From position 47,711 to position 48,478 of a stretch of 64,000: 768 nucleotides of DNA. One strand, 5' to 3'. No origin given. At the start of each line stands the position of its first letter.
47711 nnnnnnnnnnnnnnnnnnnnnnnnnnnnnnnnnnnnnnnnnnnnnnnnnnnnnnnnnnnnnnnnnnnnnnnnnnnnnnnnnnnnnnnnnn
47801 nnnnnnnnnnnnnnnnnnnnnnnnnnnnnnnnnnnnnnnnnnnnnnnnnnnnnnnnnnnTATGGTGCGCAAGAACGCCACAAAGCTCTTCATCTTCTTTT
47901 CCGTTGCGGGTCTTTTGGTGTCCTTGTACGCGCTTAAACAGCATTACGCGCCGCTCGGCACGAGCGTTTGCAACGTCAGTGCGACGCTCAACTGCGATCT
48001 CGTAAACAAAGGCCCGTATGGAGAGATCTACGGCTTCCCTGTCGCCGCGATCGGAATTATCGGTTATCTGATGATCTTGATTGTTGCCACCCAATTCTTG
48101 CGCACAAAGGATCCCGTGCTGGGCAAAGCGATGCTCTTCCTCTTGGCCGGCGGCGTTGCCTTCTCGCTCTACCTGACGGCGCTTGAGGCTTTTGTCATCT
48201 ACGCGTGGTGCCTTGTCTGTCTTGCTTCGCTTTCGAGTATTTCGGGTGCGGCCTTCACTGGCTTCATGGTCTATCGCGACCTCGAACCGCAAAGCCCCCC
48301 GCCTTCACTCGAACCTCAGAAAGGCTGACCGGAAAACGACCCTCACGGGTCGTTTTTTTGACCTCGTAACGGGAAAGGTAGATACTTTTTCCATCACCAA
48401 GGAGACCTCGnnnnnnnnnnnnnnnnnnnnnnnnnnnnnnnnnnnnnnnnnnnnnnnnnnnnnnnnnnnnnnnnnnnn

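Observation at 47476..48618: Thioredoxin-VKOR disulfide-formation pair followed by a 60-aa peptide with 10 cysteines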

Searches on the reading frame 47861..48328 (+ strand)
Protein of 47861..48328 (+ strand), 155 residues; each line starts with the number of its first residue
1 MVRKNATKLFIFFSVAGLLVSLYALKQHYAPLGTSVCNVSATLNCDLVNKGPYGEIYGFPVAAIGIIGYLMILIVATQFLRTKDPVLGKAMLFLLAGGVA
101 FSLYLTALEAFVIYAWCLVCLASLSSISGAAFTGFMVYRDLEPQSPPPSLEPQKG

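Call 6: search_protein_families(library=pfam, proteins=[window:47861-48328:+], max_evalue=1)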
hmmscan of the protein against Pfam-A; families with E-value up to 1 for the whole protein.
window:47861-48328:+ (155 aa): 1 family
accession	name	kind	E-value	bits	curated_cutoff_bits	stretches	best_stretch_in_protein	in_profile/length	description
PF07884.19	VKOR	-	5.9e-22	78.7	27.5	1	9-125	2-124/134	Vitamin K epoxide reductase family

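Call 16: search_solved_structures(query=window:47861-48328:+, max_evalue=1, show_alignments=1)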
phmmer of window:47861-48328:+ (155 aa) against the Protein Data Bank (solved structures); distinct sequences matched with E-value up to 1: 4.
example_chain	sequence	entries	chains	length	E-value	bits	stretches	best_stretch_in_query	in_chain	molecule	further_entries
4nv6_A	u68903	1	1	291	6.1e-06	29.8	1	33-139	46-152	VKORC1/thioredoxin domain protein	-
4nv2_A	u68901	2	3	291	2.2e-05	28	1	39-139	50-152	VKORC1/thioredoxin domain protein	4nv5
3kp9_A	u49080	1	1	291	0.00037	24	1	35-139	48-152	VKORC1/thioredoxin domain protein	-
6wv3_A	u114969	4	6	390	0.44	14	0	14-125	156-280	Vitamin K epoxide reductase, termini restrained by green fluorescent protein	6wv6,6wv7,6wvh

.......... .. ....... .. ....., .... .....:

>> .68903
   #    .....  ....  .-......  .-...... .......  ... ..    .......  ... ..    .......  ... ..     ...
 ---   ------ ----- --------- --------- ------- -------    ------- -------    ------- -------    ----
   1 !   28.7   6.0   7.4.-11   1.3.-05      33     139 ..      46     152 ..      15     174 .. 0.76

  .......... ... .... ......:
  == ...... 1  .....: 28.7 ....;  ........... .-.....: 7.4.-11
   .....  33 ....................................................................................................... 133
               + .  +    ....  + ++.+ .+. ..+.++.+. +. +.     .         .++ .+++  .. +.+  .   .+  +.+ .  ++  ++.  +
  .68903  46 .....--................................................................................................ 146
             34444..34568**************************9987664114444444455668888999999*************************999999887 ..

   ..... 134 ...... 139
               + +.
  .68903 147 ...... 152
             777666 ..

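Call 28: find_homologous_proteins(query=window:47861-48328:+, max_evalue=1e-10)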
Query window:47861-48328:+ (155 aa): 100 proteins with E <= 1e-10 among 294 candidates.
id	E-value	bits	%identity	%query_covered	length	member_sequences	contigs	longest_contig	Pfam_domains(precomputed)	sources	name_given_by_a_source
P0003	2.5e-95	335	100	100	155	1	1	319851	PF07884.20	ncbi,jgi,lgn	ncbi:MAG: vitamin K epoxide reductase family protein [Patescibacteria group bacterium]|jgi:uncharact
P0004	2.5e-75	270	84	98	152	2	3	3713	PF07884.20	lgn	-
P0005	1.6e-74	267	84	99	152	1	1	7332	PF07884.20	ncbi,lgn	-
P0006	1.6e-71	257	82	90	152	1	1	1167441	PF07884.20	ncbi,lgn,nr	ncbi:MAG: vitamin K epoxide reductase family protein [Patescibacteria group bacterium]|nr:MAG: vitam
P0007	5.6e-71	256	78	98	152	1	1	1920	PF07884.20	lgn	-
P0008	6.5e-70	252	79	96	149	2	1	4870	PF07884.20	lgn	-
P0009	1.3e-68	248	78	94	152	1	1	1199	PF07884.20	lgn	-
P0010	1.4e-65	238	74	97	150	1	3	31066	PF07884.20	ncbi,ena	-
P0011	7.6e-65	236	76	93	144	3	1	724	PF07884.20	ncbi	-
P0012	8.2e-65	236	76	93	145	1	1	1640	PF07884.20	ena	-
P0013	1.5e-64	235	72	94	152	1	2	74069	PF07884.20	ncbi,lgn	-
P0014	2.6e-64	234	72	97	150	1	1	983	PF07884.20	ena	-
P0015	3.3e-64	234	71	98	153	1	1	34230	PF07884.20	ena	-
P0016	4.1e-64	233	75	92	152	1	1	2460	PF07884.20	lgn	-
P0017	5.9e-64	233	75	92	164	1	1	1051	PF07884.20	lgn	-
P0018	6.4e-64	233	74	91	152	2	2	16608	PF07884.20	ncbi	-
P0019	9.5e-63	229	74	90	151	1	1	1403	PF07884.20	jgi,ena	-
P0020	1.7e-62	228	73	93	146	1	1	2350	PF07884.20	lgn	-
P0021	3.6e-62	227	72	92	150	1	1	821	PF07884.20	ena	-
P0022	4.9e-62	227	68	95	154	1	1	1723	PF07884.20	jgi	jgi:uncharacterized membrane protein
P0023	2.2e-61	224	74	92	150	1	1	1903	PF07884.20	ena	-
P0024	2.2e-61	224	68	96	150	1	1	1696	PF07884.20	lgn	-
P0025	6.9e-61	223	70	94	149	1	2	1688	PF07884.20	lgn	-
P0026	8.3e-61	223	70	96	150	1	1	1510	PF07884.20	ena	-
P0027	2.2e-60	221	71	96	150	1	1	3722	PF07884.20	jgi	jgi:vitamin-K-epoxide reductase (warfarin-sensitive)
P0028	2.7e-60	221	68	96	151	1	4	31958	PF07884.20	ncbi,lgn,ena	ncbi:MAG: vitamin K epoxide reductase family protein [Patescibacteria group bacterium]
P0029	3.8e-60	220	69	96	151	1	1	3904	PF07884.20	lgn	-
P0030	7.4e-60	219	70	94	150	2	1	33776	PF07884.20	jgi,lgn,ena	-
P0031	7.9e-60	219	66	96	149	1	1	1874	PF07884.20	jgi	jgi:uncharacterized membrane protein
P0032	1.1e-59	219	69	92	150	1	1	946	PF07884.20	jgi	jgi:uncharacterized membrane protein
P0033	1.6e-59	218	68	94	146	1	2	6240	PF07884.20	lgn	-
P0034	1.7e-59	218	65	96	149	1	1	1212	PF07884.20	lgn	-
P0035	2.5e-59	218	67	96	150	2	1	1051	PF07884.20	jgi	jgi:uncharacterized membrane protein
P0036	2.5e-59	218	66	96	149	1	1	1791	PF07884.20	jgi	jgi:vitamin-K-epoxide reductase (warfarin-sensitive)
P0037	2.9e-59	218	68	96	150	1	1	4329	PF07884.20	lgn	-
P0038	4.0e-59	217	70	94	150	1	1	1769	PF07884.20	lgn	-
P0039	4.3e-59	217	69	93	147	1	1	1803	PF07884.20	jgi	jgi:uncharacterized membrane protein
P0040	7.3e-59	216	69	96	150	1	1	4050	PF07884.20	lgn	-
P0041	7.7e-59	216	70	94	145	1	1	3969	PF07884.20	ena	-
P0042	1.1e-58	216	69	94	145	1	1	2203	PF07884.20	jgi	-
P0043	1.3e-58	215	66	96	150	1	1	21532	PF07884.20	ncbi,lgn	-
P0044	1.4e-58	215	69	94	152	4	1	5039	PF07884.20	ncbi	-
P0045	1.6e-58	215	70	94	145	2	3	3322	PF07884.20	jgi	-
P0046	1.8e-58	215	66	99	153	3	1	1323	PF07884.20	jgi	-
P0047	2.2e-58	215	67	96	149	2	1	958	PF07884.20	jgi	-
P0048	2.2e-58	215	66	96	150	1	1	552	PF07884.20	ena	-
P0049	3.7e-58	214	66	96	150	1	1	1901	PF07884.20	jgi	-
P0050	4.4e-58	214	67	96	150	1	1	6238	PF07884.20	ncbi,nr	ncbi:MAG TPA: vitamin K epoxide reductase family protein [Candidatus Baltobacteraceae bacterium]|nr:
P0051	5.4e-58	213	65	99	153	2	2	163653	PF07884.20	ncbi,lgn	-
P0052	8.5e-58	213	66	95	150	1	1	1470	PF07884.20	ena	-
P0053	9.1e-58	213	66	96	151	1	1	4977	PF07884.20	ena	-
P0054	1.4e-57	212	68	93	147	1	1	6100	PF07884.20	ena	-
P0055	1.7e-57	212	66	96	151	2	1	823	PF07884.20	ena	-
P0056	2.3e-57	211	65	98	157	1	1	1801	PF07884.20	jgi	jgi:uncharacterized membrane protein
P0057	2.9e-57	211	66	96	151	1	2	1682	PF07884.20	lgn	-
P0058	3.6e-57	211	66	96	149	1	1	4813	PF07884.20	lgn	-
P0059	4.7e-57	210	68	91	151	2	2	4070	PF07884.20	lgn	-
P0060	9.4e-57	209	66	95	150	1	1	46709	PF07884.20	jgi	jgi:vitamin-K-epoxide reductase (warfarin-sensitive)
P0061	9.5e-57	209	64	99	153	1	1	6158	PF07884.20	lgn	-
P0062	1.2e-56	209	68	95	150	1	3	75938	PF07884.20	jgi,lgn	-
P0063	1.3e-56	209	67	94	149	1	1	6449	PF07884.20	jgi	-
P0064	2.4e-56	208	67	94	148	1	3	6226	PF07884.20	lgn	-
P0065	8.0e-56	206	68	94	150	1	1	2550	PF07884.20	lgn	-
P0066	1.7e-55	205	67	91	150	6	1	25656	PF07884.20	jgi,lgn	-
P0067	7.7e-55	203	63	99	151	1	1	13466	PF07884.20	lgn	-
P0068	1.0e-54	203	64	95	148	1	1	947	PF07884.20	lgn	-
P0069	1.2e-54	203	63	96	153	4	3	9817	PF07884.20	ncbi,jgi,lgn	jgi:uncharacterized membrane protein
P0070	1.6e-53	199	64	95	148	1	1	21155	PF07884.20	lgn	-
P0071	3.4e-53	198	65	90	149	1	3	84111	PF07884.20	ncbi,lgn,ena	-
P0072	7.8e-52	193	67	90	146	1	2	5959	PF07884.20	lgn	-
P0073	1.9e-51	192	63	94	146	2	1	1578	PF07884.20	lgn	-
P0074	2.3e-51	192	60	94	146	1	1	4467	PF07884.20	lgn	-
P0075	4.3e-51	191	65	91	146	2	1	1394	PF07884.20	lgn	-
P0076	7.0e-51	190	62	94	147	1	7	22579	PF07884.20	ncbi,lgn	-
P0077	2.7e-50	188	62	92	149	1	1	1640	PF07884.20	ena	-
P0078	8.9e-50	187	59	94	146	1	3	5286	PF07884.20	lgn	-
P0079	1.2e-49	186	63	90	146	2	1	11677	PF07884.20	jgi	jgi:uncharacterized membrane protein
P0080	3.6e-49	185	63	90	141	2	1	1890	PF07884.20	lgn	-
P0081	6.1e-49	184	68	83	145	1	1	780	PF07884.20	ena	-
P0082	9.7e-49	183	59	90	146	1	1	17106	PF07884.20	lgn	-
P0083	2.7e-48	182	61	90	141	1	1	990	PF07884.20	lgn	-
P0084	6.6e-47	177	59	90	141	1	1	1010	PF07884.20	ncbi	-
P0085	1.6e-45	173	60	90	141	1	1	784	PF07884.20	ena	-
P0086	1.1e-43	167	55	88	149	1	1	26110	PF07884.20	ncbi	-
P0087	2.3e-41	159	53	90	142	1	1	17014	PF07884.20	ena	-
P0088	2.9e-41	159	49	93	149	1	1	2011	PF07884.20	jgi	jgi:uncharacterized membrane protein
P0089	6.4e-40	155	54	90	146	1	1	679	PF07884.20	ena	-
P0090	1.8e-39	153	48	97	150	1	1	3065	PF07884.20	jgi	jgi:uncharacterized membrane protein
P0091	1.7e-36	144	47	90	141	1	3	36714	PF07884.20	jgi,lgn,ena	jgi:uncharacterized membrane protein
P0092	1.9e-29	121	47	87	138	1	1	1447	PF07884.20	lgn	-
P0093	6.6e-27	113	45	88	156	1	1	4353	PF07884.20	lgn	-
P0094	6.4e-24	103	46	69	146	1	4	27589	PF07884.20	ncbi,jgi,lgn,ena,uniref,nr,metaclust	ncbi:hypothetical protein CO172_03300 [Candidatus Uhrbacteria bacterium CG_4_9_14_3_um_filter_36_7]|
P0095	1.8e-20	92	45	71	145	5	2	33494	PF07884.20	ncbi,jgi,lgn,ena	-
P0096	1.0e-18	86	38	89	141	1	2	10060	PF07884.20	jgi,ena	-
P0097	1.4e-14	73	39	77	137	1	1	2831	PF07884.20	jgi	jgi:uncharacterized membrane protein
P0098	2.6e-14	72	43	74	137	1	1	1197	PF07884.20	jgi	jgi:vitamin-K-epoxide reductase (warfarin-sensitive)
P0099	1.5e-13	69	38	66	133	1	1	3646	PF07884.20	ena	-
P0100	1.8e-13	69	38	83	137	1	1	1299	PF07884.20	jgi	jgi:uncharacterized membrane protein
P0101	7.3e-13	67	37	77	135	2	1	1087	PF07884.20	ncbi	-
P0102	5.8e-11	61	39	81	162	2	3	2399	PF07884.20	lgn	-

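Call 29: find_encoding_contigs(protein=P0006, flank=4000, max_places=2)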
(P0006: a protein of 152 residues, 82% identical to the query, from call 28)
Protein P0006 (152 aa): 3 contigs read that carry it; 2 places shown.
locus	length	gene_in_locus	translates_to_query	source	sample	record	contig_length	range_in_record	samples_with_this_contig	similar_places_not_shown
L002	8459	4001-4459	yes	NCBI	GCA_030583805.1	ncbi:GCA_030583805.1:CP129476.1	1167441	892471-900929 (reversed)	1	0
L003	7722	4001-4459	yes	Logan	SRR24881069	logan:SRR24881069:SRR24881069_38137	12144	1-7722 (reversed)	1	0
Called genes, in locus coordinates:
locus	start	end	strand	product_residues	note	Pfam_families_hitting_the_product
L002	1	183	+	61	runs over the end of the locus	-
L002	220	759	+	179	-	-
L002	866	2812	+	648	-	PF00932:LTD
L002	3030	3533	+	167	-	-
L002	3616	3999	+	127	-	-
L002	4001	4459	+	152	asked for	PF07884:VKOR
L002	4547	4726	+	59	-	-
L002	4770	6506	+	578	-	PF14716:HHH_8, PF00633:HHH (faint), PF14520:HHH_5, PF14791:DNA_pol_B_thumb, PF02811:PHP (weak)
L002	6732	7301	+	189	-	-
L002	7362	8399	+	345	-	PF05496:RuvB_N, PF00004:AAA, PF07728:AAA_5 (weak), PF17864:AAA_lid_4, PF05491:WHD_RuvB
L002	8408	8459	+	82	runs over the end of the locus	-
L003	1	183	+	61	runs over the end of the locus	-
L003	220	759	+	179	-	-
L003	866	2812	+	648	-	PF00932:LTD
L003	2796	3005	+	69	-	-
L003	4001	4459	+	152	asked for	PF07884:VKOR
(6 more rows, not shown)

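Call 30: find_encoding_contigs(protein=P0005, flank=4000, max_places=2)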
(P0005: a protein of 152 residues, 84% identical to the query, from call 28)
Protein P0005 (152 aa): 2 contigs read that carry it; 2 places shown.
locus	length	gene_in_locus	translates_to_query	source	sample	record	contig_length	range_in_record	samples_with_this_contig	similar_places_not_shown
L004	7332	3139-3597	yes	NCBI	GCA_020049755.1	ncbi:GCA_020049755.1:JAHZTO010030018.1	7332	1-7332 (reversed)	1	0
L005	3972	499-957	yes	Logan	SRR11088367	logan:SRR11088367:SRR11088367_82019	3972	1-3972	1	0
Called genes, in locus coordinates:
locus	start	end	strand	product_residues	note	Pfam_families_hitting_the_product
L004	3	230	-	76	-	?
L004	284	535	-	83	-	-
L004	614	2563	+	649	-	PF00932:LTD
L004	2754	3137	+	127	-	-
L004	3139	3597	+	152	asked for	PF07884:VKOR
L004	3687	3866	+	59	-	-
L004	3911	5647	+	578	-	PF14716:HHH_8, PF14520:HHH_5 (weak), PF14791:DNA_pol_B_thumb, PF02811:PHP (weak)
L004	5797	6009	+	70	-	PF27050:Phage_P22_Y8K6 (weak)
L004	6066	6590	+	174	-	-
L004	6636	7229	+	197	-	-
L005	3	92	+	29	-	?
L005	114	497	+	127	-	-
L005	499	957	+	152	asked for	PF07884:VKOR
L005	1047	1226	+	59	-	-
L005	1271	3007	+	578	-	PF14716:HHH_8, PF14520:HHH_5 (weak), PF14791:DNA_pol_B_thumb, PF02811:PHP (weak)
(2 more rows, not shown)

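Call 31: find_encoding_contigs(protein=P0004, flank=4000, max_places=3)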
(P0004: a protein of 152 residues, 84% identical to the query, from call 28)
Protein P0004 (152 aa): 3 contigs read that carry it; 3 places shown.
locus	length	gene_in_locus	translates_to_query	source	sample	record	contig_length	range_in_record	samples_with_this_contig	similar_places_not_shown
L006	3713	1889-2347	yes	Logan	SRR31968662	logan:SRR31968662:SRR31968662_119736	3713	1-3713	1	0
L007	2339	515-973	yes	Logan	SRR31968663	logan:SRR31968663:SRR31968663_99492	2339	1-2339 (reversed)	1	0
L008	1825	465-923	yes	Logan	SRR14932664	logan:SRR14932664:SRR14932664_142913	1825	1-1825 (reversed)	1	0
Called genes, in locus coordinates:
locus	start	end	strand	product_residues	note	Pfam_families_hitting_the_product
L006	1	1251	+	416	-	?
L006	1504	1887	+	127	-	-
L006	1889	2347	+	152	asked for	PF07884:VKOR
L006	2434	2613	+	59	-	-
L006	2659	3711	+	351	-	?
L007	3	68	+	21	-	?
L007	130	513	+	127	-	-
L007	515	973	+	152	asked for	PF07884:VKOR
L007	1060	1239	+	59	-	-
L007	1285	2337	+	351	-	?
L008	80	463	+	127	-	-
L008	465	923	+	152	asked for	PF07884:VKOR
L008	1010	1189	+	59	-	-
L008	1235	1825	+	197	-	?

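Call 39: find_encoding_contigs(protein=P0013, flank=4000, max_places=1)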
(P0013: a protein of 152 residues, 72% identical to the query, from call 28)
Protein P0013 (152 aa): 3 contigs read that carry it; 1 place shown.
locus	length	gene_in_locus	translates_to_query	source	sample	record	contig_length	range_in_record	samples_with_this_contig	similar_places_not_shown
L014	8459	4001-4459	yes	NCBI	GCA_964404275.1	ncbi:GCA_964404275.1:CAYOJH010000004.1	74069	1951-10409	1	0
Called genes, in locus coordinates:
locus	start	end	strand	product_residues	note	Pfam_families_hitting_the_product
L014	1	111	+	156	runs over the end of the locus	PF02590:SPOUT_MTase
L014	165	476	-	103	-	-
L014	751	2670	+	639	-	PF00932:LTD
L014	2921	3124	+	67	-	-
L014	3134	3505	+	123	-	-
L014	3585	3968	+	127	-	-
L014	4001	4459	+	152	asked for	PF07884:VKOR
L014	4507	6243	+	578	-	PF14716:HHH_8, PF14520:HHH_5, PF14791:DNA_pol_B_thumb, PF02811:PHP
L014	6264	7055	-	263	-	-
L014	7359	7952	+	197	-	-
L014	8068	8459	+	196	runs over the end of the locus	-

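Call 40: find_encoding_contigs(protein=P0010, flank=4000, max_places=1)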
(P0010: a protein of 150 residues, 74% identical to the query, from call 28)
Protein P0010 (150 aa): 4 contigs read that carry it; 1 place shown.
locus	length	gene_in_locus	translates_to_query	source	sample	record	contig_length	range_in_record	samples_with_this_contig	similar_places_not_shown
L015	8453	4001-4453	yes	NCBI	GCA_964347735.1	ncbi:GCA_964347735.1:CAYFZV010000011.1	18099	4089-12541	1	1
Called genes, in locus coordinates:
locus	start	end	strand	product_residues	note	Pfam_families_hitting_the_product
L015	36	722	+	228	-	-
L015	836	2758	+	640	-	PF00932:LTD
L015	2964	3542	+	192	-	-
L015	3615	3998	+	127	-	-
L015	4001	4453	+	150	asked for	PF07884:VKOR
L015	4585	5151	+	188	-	-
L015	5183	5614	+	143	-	-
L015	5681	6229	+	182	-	-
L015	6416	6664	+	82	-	-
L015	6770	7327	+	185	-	-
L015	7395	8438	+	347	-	PF05496:RuvB_N, PF00004:AAA, PF07728:AAA_5 (weak), PF17864:AAA_lid_4, PF05491:WHD_RuvB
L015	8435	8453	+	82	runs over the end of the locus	-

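Call 41: find_encoding_contigs(protein=P0051, flank=4000, max_places=1)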
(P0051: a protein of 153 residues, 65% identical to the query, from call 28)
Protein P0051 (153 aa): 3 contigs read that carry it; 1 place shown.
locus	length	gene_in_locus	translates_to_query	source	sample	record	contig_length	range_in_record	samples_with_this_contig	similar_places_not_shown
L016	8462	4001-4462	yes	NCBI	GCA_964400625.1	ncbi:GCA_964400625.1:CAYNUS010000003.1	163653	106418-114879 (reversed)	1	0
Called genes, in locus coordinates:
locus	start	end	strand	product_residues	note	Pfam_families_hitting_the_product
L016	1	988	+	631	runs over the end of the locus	PF00932:LTD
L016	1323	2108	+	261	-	PF01391:Collagen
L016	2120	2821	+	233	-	-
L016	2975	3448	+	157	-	-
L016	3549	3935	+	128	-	-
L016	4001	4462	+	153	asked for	PF07884:VKOR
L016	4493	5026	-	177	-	-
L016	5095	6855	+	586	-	PF14716:HHH_8, PF14520:HHH_5, PF14791:DNA_pol_B_thumb, PF02811:PHP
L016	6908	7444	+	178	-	-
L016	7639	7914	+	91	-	-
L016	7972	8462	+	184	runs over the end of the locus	-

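Call 46: find_encoding_contigs(protein=P0008, flank=3000, max_places=1)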
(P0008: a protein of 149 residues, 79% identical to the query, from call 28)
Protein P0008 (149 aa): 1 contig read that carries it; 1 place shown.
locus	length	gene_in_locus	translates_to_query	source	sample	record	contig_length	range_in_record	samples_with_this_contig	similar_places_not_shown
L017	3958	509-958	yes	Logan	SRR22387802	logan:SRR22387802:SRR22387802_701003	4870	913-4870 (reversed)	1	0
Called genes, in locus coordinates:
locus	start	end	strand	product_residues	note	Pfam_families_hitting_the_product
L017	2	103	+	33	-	?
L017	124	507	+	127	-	-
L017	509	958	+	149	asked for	PF07884:VKOR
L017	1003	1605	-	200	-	-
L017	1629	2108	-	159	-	-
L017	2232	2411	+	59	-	-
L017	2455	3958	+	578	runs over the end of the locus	PF14716:HHH_8, PF14520:HHH_5 (weak), PF14791:DNA_pol_B_thumb, PF02811:PHP (weak)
